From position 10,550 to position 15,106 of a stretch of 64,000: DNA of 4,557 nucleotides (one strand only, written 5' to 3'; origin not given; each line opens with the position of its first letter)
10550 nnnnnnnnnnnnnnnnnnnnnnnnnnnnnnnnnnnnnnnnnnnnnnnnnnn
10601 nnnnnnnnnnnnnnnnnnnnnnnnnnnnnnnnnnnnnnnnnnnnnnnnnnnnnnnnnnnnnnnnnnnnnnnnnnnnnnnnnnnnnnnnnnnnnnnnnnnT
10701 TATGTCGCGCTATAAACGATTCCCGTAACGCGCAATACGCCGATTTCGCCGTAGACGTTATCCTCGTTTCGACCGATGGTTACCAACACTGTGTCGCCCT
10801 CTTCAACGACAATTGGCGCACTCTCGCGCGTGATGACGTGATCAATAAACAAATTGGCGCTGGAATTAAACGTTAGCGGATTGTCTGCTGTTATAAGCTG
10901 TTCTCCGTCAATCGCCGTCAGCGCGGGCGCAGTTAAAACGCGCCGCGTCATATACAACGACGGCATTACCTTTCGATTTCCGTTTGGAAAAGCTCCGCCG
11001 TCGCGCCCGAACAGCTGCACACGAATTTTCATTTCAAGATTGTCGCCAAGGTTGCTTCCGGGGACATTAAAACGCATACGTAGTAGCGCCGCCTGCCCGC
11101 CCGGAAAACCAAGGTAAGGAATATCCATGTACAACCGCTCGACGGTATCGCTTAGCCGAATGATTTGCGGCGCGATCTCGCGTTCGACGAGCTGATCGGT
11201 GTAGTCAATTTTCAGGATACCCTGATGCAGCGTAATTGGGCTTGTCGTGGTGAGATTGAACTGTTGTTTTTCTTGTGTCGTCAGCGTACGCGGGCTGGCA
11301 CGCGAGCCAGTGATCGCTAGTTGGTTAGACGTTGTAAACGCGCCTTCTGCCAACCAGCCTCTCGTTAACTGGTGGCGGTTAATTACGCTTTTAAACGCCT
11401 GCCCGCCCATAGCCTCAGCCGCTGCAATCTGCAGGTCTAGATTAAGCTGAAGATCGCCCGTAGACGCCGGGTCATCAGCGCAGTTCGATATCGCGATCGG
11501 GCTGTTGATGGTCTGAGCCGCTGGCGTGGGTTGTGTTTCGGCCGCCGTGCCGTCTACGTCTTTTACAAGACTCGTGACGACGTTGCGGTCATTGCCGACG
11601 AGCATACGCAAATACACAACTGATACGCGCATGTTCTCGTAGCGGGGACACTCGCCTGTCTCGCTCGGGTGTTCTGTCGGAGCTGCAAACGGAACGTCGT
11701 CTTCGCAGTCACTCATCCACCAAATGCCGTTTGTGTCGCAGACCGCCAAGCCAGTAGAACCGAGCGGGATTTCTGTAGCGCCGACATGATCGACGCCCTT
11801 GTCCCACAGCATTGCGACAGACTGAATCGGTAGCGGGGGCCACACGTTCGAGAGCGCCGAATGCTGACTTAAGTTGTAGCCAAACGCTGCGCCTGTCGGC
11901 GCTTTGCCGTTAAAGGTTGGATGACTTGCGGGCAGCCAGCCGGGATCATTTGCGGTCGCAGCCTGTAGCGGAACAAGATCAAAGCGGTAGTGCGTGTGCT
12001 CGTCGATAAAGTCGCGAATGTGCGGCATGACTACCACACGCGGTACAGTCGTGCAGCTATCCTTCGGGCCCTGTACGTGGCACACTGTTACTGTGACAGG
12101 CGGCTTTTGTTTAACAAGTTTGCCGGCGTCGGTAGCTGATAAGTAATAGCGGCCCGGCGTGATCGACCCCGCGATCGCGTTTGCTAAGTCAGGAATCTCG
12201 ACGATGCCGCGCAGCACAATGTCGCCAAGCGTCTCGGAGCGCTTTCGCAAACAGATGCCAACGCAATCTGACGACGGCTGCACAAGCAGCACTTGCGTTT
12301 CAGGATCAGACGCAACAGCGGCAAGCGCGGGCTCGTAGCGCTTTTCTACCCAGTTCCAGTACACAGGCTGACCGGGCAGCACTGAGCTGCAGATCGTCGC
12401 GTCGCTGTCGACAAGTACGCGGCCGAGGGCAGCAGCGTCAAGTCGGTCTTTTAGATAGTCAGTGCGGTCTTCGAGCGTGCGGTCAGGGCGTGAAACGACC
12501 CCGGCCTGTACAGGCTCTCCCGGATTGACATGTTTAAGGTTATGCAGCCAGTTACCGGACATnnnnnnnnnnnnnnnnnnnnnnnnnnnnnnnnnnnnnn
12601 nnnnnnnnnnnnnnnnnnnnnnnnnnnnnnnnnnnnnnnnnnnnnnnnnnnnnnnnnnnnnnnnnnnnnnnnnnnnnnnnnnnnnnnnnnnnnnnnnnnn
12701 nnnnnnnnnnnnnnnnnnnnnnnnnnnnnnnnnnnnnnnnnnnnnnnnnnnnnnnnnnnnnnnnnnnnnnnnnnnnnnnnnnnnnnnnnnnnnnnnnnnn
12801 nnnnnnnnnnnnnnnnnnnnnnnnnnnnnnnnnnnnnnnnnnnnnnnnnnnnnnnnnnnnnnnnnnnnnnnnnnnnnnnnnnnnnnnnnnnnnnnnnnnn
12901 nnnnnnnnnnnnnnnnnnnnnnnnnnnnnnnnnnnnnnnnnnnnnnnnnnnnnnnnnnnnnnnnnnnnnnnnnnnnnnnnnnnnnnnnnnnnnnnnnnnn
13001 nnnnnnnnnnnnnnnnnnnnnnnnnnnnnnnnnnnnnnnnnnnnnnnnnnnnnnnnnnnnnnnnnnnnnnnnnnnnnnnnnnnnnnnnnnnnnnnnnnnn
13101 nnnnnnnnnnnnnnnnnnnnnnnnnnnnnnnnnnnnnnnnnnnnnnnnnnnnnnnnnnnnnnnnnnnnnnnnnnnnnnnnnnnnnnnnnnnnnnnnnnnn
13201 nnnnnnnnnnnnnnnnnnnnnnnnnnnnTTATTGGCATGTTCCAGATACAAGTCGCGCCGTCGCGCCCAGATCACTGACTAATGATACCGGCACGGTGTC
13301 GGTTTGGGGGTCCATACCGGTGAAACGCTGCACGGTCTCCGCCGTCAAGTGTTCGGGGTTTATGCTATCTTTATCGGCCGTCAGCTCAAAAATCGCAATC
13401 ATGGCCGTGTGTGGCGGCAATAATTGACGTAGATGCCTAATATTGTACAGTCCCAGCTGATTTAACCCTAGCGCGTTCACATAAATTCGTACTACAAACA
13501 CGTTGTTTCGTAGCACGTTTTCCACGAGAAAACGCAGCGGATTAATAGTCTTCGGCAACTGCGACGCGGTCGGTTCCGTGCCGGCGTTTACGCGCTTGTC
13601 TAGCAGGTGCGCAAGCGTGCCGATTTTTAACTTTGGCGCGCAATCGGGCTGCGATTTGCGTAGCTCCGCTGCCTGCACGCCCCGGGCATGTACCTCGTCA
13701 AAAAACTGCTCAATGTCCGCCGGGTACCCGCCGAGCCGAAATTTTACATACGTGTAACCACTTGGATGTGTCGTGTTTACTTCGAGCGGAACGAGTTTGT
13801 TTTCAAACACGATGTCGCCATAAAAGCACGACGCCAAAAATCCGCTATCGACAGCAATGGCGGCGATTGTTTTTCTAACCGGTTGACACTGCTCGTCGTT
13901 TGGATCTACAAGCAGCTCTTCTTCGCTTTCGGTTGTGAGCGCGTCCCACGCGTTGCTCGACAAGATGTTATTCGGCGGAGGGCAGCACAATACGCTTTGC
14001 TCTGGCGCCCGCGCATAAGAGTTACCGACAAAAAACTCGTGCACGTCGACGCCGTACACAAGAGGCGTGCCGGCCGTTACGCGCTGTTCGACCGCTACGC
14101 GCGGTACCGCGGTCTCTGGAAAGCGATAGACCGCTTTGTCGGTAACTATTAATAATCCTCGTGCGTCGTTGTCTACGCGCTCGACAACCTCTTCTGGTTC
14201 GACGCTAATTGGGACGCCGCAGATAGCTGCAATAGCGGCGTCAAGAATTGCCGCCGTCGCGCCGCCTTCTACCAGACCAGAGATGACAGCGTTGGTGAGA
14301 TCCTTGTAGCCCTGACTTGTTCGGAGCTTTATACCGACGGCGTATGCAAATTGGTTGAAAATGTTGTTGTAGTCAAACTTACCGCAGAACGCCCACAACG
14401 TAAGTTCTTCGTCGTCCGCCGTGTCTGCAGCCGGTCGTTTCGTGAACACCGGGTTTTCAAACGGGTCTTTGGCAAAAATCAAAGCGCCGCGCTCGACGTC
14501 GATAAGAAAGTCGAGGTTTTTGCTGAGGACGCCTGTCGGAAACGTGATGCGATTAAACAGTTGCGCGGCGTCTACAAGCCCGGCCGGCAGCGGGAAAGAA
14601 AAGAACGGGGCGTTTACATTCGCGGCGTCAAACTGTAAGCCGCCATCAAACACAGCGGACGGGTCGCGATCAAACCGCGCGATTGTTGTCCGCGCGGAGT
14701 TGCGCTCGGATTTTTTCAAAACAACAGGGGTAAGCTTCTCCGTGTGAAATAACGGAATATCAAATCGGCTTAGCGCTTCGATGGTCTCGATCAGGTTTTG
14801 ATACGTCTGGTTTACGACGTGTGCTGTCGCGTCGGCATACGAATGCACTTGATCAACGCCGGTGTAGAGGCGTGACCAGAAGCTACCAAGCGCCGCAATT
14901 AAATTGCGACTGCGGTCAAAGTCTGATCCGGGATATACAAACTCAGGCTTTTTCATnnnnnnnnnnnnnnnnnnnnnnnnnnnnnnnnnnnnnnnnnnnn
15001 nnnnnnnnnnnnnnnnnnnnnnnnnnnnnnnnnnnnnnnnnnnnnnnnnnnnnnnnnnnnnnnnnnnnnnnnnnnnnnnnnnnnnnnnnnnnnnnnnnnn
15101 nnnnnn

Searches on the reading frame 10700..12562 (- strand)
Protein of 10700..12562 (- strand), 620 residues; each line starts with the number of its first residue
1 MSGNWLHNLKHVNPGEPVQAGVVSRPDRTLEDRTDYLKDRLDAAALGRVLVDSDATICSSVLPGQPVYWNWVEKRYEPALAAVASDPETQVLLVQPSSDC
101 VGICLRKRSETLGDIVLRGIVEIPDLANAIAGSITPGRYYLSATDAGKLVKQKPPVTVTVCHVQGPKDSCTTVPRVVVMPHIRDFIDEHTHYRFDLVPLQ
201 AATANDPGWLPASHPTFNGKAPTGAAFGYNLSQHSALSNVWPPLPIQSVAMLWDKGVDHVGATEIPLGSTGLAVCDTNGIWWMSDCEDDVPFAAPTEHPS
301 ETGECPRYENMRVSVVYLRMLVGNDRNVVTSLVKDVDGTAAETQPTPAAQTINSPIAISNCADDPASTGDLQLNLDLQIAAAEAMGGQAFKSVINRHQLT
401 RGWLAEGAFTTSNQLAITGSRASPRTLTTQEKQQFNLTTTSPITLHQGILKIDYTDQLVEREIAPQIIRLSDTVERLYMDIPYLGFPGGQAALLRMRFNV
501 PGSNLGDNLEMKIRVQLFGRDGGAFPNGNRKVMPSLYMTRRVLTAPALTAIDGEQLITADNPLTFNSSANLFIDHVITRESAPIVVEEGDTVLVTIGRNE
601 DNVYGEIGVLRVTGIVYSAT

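Call 14: search_protein_families(library=phrogs, proteins=[window:10700-12562:-], max_evalue=0.01)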
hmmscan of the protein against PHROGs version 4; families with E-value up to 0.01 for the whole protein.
window:10700-12562:- (620 aa): 0 families

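Call 15: search_protein_families(library=pfam, proteins=[window:10700-12562:-], max_evalue=0.01)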
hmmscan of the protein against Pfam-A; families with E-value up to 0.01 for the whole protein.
window:10700-12562:- (620 aa): 0 families

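Call 102: search_solved_structures(query=window:10700-12562:-, max_evalue=1)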
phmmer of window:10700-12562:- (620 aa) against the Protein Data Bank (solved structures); distinct sequences matched with E-value up to 1: 2.
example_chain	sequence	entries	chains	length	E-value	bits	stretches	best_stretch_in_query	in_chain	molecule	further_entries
7y8a_O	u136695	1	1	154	0.44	11.9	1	169-257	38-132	PsaO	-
9wyp_O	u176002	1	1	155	0.45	11.9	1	169-257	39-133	PsaO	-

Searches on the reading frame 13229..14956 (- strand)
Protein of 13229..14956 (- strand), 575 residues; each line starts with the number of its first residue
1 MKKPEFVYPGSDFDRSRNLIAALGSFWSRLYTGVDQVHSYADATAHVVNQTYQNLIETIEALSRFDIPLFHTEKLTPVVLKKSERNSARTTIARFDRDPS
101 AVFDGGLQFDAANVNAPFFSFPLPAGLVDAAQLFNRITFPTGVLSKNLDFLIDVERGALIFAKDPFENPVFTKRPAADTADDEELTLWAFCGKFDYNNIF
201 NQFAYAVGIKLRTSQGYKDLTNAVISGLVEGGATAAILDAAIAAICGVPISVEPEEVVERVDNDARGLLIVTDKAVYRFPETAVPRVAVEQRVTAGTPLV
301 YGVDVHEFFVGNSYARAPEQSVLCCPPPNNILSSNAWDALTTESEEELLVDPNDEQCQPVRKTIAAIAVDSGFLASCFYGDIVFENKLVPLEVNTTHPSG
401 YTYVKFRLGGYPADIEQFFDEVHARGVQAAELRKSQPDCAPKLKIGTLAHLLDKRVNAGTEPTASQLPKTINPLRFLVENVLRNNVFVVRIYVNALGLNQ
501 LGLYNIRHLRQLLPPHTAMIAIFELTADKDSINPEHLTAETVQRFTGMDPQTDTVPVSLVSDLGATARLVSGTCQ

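Call 14: search_protein_families(library=phrogs, proteins=[window:13229-14956:-], max_evalue=0.01)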
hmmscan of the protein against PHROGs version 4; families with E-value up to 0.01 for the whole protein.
window:13229-14956:- (575 aa): 0 families

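Call 15: search_protein_families(library=pfam, proteins=[window:13229-14956:-], max_evalue=0.01)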
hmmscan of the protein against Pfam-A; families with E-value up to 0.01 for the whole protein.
window:13229-14956:- (575 aa): 0 families

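Call 101: search_solved_structures(query=window:13229-14956:-, max_evalue=1)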
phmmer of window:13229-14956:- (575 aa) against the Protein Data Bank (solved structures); distinct sequences matched with E-value up to 1: 2.
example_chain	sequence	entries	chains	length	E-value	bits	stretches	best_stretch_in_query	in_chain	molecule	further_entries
9x29_A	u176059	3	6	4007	0.23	13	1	508-573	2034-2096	PKS-NRPS hybrid synthetase psoA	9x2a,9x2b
9x2c_A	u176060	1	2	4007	0.23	13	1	508-573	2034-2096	PKS-NRPS hybrid synthetase psoA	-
